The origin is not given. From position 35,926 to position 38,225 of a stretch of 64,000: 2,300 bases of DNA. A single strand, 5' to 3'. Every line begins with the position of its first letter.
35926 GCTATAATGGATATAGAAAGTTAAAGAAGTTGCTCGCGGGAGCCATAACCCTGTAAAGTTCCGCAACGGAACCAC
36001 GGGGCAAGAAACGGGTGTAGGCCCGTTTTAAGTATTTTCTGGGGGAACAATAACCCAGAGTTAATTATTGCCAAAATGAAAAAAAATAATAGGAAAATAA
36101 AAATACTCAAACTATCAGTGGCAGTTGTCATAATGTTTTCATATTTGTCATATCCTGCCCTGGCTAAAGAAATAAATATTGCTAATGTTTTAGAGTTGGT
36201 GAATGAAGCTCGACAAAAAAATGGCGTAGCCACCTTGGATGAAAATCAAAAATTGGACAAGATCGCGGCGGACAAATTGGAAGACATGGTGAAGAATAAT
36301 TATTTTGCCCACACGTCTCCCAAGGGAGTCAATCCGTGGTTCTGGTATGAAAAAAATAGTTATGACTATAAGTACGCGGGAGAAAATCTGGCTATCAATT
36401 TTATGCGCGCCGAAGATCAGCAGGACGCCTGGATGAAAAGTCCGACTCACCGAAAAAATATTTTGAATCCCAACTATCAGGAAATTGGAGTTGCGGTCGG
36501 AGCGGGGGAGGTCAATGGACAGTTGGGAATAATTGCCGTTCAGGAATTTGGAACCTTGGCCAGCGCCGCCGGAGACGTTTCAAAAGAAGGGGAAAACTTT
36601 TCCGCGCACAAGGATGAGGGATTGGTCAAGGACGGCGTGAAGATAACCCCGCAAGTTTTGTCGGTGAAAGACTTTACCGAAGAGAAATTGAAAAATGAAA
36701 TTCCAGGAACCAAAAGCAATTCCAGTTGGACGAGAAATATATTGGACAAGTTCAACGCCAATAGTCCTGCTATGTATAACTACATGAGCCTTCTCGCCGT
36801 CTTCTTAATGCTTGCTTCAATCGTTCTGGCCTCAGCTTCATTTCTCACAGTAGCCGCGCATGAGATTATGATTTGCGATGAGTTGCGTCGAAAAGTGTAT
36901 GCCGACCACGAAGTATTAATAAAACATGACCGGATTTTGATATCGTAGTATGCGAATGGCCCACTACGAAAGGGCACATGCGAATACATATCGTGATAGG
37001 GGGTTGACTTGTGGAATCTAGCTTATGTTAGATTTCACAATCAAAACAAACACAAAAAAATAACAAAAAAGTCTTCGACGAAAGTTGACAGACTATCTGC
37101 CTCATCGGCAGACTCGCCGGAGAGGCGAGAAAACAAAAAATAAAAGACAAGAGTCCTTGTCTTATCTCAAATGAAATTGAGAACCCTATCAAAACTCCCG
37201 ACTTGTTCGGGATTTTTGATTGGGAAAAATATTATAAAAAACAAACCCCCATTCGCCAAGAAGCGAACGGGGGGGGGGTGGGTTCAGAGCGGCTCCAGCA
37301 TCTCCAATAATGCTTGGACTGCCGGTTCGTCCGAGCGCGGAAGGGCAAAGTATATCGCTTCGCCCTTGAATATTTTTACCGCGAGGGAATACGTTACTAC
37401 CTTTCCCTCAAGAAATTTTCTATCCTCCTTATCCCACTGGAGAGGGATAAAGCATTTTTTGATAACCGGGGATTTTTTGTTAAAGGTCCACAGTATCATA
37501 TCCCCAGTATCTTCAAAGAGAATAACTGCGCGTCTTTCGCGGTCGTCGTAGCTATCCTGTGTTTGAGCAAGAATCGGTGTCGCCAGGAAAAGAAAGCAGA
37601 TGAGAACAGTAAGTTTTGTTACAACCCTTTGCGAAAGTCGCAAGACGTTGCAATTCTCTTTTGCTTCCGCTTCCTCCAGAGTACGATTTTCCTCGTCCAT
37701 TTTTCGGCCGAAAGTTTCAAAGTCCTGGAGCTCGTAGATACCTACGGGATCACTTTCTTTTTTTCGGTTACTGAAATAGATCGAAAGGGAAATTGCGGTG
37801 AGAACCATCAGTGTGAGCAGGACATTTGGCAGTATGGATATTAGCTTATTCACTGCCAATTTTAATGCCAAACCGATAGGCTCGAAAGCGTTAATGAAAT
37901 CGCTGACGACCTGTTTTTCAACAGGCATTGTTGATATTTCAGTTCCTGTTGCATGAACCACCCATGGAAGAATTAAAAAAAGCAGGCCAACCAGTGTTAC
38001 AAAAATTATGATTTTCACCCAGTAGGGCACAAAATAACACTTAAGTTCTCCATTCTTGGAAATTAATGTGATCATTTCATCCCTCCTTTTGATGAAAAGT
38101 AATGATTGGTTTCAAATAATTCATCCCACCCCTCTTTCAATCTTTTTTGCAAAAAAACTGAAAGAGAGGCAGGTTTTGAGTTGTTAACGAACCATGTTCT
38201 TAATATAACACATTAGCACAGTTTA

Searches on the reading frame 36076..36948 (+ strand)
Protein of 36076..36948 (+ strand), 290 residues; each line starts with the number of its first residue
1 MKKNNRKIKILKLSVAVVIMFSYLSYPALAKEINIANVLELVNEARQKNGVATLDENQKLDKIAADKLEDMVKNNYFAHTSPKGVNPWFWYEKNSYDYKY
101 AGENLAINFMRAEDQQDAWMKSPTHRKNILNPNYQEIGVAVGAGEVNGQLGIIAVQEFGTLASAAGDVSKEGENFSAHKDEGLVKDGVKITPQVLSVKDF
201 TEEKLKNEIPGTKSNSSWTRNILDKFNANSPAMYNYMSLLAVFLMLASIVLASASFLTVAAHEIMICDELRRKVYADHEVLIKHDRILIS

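Call 3: search_protein_families(library=pfam, proteins=[window:36076-36948:+], max_evalue=0.01)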
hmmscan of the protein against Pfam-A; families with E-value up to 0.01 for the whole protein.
window:36076-36948:+ (290 aa): 1 family
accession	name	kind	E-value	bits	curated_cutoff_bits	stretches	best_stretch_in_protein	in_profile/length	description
PF00188.32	CAP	-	1.3e-18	68.4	21.1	1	39-156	1-115/117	Cysteine-rich secretory protein family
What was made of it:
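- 36076..36948 (+): CAP/YkwD-family secreted protein, upstream neighbour. It recurs next to the caspase gene in some relatives. Pfam CAP 1.3e-18 (call 3).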

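Call 4: search_protein_families(library=ncbifam, proteins=[window:36076-36948:+], max_evalue=0.01)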
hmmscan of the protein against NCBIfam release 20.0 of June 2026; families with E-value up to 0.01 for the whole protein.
window:36076-36948:+ (290 aa): 2 families
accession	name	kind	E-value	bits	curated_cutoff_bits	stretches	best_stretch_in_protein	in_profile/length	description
TIGR02909.1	spore_YkwD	subfamily_domain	6.7e-32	110.1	171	1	37-158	7-125/127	uncharacterized protein, YkwD family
NF052539.1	DivAsocLipDalA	equivalog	5.4e-12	45.9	200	1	36-141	49-154/169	divisome-associated lipoprotein DalA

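Call 51: search_protein_families(library=padloc, proteins=[window:36076-36948:+], max_evalue=0.01)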
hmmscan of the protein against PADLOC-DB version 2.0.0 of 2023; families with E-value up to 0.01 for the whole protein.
window:36076-36948:+ (290 aa): 0 families

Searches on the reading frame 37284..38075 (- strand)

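Call 3: search_protein_families(library=pfam, proteins=[window:37284-38075:-], max_evalue=0.01)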
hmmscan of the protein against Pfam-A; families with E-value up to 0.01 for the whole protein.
window:37284-38075:- (263 aa): 0 families

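Call 4: search_protein_families(library=ncbifam, proteins=[window:37284-38075:-], max_evalue=0.01)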
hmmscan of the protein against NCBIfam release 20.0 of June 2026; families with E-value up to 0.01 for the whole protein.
window:37284-38075:- (263 aa): 1 family
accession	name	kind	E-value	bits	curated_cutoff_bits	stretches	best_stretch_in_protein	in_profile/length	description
NF004172.0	PRK05640.1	equivalog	0.0065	16.6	156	0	23-100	27-104/152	putative monovalent cation/H+ antiporter subunit B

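Call 51: search_protein_families(library=padloc, proteins=[window:37284-38075:-], max_evalue=0.01)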
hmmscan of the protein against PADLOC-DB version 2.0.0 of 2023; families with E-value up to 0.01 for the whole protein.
window:37284-38075:- (263 aa): 1 family
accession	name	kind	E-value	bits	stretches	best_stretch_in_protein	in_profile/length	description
PDLC01194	Cas11d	-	0.0079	14.6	0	70-141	91-163/202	CAS-I-D; effector_SS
